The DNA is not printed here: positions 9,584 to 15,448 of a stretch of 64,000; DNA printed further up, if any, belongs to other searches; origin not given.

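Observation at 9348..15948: Three-gene signalling module around an 1855-aa kinase-like/AAA/GAF/PAS/histidine-kinase fusion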

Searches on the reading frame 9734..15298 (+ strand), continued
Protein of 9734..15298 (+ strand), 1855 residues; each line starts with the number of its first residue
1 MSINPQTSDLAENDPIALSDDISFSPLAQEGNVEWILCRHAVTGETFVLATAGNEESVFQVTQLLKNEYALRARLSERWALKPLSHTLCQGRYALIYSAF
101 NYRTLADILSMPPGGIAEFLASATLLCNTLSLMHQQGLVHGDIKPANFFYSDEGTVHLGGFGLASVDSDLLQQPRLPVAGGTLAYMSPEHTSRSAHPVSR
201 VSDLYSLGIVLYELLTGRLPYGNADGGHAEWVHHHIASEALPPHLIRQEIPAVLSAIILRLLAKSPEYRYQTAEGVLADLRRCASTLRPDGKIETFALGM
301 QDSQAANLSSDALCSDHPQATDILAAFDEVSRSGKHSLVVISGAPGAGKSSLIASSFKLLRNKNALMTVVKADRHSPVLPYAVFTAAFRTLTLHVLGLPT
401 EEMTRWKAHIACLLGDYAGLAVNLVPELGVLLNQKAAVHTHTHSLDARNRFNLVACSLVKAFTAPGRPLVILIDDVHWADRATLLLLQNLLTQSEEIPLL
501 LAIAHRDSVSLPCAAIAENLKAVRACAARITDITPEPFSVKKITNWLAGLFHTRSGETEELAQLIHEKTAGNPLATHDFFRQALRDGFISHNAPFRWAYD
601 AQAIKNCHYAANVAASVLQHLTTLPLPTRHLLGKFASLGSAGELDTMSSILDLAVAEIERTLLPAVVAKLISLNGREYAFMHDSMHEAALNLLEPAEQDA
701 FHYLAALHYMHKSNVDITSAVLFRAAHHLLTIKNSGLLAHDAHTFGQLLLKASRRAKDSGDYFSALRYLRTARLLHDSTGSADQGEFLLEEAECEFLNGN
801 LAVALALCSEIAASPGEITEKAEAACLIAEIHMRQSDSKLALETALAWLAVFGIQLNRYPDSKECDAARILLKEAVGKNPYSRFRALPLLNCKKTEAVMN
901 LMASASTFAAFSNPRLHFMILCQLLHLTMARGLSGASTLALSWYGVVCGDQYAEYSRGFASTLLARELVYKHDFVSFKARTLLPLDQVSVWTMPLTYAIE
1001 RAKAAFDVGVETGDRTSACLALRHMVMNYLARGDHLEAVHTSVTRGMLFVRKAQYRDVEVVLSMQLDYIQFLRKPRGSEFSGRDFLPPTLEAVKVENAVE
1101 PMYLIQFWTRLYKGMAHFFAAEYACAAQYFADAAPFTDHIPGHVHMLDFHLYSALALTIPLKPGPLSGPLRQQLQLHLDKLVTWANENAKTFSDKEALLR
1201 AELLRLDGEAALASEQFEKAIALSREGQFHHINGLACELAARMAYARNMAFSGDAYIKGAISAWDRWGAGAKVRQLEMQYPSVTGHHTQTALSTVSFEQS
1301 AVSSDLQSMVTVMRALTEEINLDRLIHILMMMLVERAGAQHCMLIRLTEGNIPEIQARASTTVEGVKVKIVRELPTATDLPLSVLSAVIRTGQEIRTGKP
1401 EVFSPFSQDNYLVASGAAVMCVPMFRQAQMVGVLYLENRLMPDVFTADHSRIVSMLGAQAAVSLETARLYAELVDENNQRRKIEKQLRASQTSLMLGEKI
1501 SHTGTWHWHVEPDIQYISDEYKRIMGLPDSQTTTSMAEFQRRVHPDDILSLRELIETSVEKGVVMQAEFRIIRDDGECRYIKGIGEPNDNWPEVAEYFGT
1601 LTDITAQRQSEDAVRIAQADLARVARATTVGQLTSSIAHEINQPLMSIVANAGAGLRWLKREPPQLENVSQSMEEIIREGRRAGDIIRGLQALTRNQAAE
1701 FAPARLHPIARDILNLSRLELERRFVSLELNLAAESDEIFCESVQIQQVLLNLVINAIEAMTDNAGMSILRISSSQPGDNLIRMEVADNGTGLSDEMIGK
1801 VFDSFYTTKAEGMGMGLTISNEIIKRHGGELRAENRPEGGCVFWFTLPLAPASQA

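Call 66: get_annotated_region(hit=H1, flank=8000)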
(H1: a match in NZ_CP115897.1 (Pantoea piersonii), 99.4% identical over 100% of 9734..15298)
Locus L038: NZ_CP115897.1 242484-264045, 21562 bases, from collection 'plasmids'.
description: Pantoea piersonii strain URMC-2103A041 plasmid p277859, complete sequence
organism: Pantoea piersonii (NCBI taxid 2364647)
taxonomy: Bacteria; Pseudomonadota; Gammaproteobacteria; Enterobacterales; Erwiniaceae; Pantoea; Pantoea piersonii
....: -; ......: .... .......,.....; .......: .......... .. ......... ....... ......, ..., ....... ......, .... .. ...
typing (MOB-suite, as given by PLSDB): non-mobilizable; replicon rep_cluster_2061
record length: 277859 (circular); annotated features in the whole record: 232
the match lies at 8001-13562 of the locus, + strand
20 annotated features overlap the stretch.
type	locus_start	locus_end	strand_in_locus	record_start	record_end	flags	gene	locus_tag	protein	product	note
CDS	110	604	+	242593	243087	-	-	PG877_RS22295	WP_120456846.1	Hsp20 family protein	-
CDS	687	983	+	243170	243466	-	-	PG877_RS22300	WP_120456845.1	hypothetical protein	-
CDS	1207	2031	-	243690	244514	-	-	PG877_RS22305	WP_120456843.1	alpha/beta hydrolase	-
CDS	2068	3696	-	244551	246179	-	-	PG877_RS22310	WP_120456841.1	MFS transporter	GO:0055085 - transmembrane transport [Evidence IEA]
CDS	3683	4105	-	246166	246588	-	-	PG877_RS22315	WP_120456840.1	DoxX family protein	-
CDS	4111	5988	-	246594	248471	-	-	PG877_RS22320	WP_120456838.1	amidohydrolase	-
CDS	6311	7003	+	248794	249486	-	-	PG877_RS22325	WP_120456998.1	hydrolase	-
CDS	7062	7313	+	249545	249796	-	-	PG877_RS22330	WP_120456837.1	DUF1427 family protein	-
CDS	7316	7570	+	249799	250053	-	-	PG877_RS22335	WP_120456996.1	DUF1427 family protein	-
CDS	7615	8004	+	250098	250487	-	-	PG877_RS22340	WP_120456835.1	response regulator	GO:0000160 - phosphorelay signal transduction system [Evidence IEA]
CDS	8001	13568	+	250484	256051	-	-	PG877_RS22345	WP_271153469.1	ATP-binding protein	-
CDS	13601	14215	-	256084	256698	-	-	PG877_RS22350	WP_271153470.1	response regulator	GO:0000160 - phosphorelay signal transduction system [Evidence IEA]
CDS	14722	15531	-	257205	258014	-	-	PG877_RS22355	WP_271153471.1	cytochrome c oxidase assembly protein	-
CDS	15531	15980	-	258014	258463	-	-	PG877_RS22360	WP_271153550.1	DUF2243 domain-containing protein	-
CDS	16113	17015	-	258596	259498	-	-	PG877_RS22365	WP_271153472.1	LysR substrate-binding domain-containing protein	-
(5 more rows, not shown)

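Call 75: search_dna_similar(query=window:9734-15298:+, collection=plasmids, mode=protein, max_evalue=1e-50, max_rows=30, rows=spread)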
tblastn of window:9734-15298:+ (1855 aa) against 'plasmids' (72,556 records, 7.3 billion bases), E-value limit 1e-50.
Records with a match: 271; places in all: 346; records where one place covers at least 80% of the query: 127.
Best place of each record, by identity: >=99% 1; 80-90% 1; 60-80% 2; <60% 267.
By first word of the organism name: Rhizobium 91; Pantoea 51; Paraburkholderia 17; Sinorhizobium 12; Azospirillum 12; Nostoc 12; Cupriavidus 8; Burkholderia 8; Leptolyngbya 6; Agrobacterium 6; and 26 more.
By predicted mobility (MOB-suite, as given by PLSDB): non-mobilizable 175; conjugative 65; mobilizable 31.
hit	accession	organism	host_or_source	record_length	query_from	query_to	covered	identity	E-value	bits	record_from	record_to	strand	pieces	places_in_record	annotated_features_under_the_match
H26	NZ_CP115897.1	Pantoea piersonii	Homo sapiens,blood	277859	1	1854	100%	99.4%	0e+0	3617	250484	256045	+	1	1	ATP-binding protein | response regulator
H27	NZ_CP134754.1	Pantoea agglomerans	Allium cepa,cell culture,bulb ...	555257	1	1850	100%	54.5%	0e+0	1870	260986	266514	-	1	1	AAA family ATPase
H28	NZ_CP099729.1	Pantoea agglomerans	cell culture,Rotten Potato Tubers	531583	1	1850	100%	54.4%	0e+0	1870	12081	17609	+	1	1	AAA family ATPase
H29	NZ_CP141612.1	Pantoea agglomerans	cell culture,hydroalcoholic extract of ...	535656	1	1850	100%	54.4%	0e+0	1868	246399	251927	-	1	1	AAA family ATPase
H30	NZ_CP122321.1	Pantoea agglomerans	Gypsophila paniculata,whole organism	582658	1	1850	100%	54.3%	0e+0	1861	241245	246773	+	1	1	AAA family ATPase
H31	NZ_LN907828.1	Duffyella gerundensis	-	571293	12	1848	99%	54.3%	0e+0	1835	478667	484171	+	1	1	AAA family ATPase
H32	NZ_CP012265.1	Cronobacter condimenti 1330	spiced meat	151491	3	1854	100%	50.6%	0e+0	1734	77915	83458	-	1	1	ATP-binding sensor histidine kinase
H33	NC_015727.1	Cupriavidus necator N-1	soil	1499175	22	1848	98%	31.2%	0e+0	656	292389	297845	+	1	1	record has no annotation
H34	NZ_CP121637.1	Rhizobium leguminosarum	Trifolium ambiguum,cell culture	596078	65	1849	96%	31.1%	0e+0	662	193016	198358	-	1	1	AAA family ATPase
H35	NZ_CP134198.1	Paraburkholderia sp. FT54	single cell,Rhizosphere soil of Tomato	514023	21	1850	99%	30.2%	0e+0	685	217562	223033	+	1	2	AAA family ATPase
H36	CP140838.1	Rhizobium beringeri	Trifolium pratense,whole organism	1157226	65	1849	95%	31.1%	6e-180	660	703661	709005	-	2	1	none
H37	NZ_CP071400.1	Rhizobium leguminosarum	lentil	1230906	65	1849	96%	30.5%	0e+0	681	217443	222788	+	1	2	record has no annotation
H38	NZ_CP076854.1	Rhizobium sp. WYJ-E13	Curcuma wenyujin Y.H. Chen et C. ...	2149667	65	1851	96%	28.4%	0e+0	619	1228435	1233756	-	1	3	none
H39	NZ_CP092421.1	Leptolyngbya boryana IU 594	-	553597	16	1849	99%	25.9%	4e-147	515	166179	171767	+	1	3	AAA family ATPase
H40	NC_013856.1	Azospirillum sp. B510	-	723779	31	1494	79%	29.8%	8e-127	452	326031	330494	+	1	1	AAA family ATPase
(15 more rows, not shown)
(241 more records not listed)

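Call 76: get_annotated_region(hit=H34, flank=6000)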
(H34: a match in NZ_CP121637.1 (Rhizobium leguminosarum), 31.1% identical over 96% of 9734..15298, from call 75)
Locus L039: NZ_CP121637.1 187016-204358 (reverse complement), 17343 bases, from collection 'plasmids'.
description: Rhizobium leguminosarum strain CC283b plasmid pCC283b_2, complete sequence
organism: Rhizobium leguminosarum (NCBI taxid 384)
taxonomy: Bacteria; Pseudomonadota; Alphaproteobacteria; Hyphomicrobiales; Rhizobiaceae; Rhizobium; Rhizobium leguminosarum
host: -; source: Trifolium ambiguum,cell culture; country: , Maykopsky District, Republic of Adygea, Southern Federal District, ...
typing (MOB-suite, as given by PLSDB): mobilizable; relaxase MOBQ
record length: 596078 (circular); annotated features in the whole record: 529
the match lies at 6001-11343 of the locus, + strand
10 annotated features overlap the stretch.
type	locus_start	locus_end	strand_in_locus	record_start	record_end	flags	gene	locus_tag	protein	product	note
CDS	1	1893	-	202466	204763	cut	-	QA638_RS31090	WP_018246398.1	PBP1A family penicillin-binding protein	-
CDS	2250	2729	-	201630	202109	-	-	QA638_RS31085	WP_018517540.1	hypothetical protein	-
CDS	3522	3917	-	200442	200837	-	-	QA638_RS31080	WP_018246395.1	response regulator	GO:0000160 - phosphorelay signal transduction system [Evidence IEA]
CDS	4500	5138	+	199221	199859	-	-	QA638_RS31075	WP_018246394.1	response regulator transcription factor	-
CDS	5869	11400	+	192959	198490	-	-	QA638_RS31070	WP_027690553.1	AAA family ATPase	-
CDS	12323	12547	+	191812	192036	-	-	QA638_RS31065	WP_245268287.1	hypothetical protein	-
CDS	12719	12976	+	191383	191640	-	-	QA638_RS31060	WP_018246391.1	hypothetical protein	-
CDS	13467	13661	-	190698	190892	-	-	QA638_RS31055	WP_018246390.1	hypothetical protein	-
CDS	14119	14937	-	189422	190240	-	-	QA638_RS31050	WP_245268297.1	alpha/beta hydrolase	-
CDS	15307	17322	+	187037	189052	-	-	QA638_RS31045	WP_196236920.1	AI-2E family transporter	GO:1905887 - autoinducer AI-2 transmembrane transport [Evidence IEA]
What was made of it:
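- A Rhizobium homologue has the triad without the hydrolase island (call 76).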

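Call 77: get_annotated_region(hit=H35, flank=6000)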
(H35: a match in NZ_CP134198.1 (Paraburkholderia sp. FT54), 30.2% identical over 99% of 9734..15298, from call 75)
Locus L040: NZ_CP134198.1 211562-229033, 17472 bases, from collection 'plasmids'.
description: Paraburkholderia sp. FT54 plasmid unnamed1, complete sequence
organism: Paraburkholderia sp. FT54 (NCBI taxid 3074437)
taxonomy: Bacteria; Pseudomonadota; Betaproteobacteria; Burkholderiales; Burkholderiaceae; Paraburkholderia; Paraburkholderia sp. FT54
host: -; source: single cell,Rhizosphere soil of Tomato; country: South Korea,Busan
typing (MOB-suite, as given by PLSDB): non-mobilizable; mating-pair formation MPF_T
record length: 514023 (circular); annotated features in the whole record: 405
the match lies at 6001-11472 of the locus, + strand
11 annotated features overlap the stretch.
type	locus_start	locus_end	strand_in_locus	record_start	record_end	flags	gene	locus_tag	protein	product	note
CDS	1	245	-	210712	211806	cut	serC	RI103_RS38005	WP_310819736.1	3-phosphoserine/phosphohydroxythreonine transaminase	GO:0006564 - L-serine biosynthetic process [Evidence IEA]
CDS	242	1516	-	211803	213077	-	-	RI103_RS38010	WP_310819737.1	RimK family alpha-L-glutamate ligase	-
CDS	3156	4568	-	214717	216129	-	-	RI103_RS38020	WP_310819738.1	sensor domain-containing diguanylate cyclase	-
CDS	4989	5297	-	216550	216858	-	-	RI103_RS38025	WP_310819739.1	hypothetical protein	-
CDS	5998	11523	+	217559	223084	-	-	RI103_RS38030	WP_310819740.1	AAA family ATPase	-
CDS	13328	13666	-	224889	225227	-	-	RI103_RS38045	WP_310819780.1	hypothetical protein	-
CDS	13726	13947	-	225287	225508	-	-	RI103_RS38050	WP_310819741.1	hypothetical protein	-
CDS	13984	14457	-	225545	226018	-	-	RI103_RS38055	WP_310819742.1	hypothetical protein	-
CDS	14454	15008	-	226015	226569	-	-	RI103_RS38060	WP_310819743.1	Tautomerase enzyme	-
CDS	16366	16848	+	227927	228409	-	-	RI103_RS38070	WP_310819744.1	MarR family transcriptional regulator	GO:0006355 - regulation of DNA-templated transcription [Evidence IEA]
CDS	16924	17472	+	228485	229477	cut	-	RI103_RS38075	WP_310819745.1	carbon-nitrogen hydrolase family protein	-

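Call 78: get_annotated_region(hit=H32, flank=9000)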
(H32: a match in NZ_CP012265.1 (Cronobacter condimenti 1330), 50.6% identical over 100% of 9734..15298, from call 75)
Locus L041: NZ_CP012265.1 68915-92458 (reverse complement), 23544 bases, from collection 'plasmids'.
description: Cronobacter condimenti 1330 strain LMG 26250 plasmid pCCO1, complete sequence
organism: Cronobacter condimenti 1330 (NCBI taxid 1073999)
taxonomy: Bacteria; Pseudomonadota; Gammaproteobacteria; Enterobacterales; Enterobacteriaceae; Cronobacter; Cronobacter condimenti; Cronobacter condimenti 1330
host: -; source: spiced meat; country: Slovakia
typing (MOB-suite, as given by PLSDB): non-mobilizable; replicon IncFIB,rep_cluster_574
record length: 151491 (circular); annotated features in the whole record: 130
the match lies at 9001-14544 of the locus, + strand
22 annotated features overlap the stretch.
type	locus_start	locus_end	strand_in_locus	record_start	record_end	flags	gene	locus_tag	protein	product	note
CDS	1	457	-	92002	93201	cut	-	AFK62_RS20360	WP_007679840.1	enolase C-terminal domain-like protein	-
CDS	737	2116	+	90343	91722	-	-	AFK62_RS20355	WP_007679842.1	PTS transporter subunit EIIC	GO:0009401 - phosphoenolpyruvate-dependent sugar phosphotransferase system [Evidence IEA]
CDS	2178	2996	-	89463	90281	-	-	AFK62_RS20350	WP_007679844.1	alpha/beta hydrolase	-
CDS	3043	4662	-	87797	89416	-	-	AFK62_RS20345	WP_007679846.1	MFS transporter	GO:0055085 - transmembrane transport [Evidence IEA]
CDS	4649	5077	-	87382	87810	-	-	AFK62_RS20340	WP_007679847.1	DoxX family protein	-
CDS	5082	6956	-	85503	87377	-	-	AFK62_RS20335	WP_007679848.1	amidohydrolase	-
CDS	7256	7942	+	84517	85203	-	-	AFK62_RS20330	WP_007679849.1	hydrolase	-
CDS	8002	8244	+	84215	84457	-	-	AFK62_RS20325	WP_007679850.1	DUF1427 family protein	-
CDS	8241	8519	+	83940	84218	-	-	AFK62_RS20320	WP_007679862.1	DUF1427 family protein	-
CDS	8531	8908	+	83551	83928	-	-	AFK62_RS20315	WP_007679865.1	response regulator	GO:0000160 - phosphorelay signal transduction system [Evidence IEA]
CDS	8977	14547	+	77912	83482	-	-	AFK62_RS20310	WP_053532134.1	ATP-binding sensor histidine kinase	-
CDS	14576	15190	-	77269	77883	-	-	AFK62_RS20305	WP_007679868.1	response regulator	GO:0000160 - phosphorelay signal transduction system [Evidence IEA]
CDS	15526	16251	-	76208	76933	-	-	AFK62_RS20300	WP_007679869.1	winged helix-turn-helix domain-containing protein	-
CDS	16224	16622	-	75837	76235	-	-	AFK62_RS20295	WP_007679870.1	hypothetical protein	-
CDS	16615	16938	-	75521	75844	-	-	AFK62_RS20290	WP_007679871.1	antibiotic biosynthesis monooxygenase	-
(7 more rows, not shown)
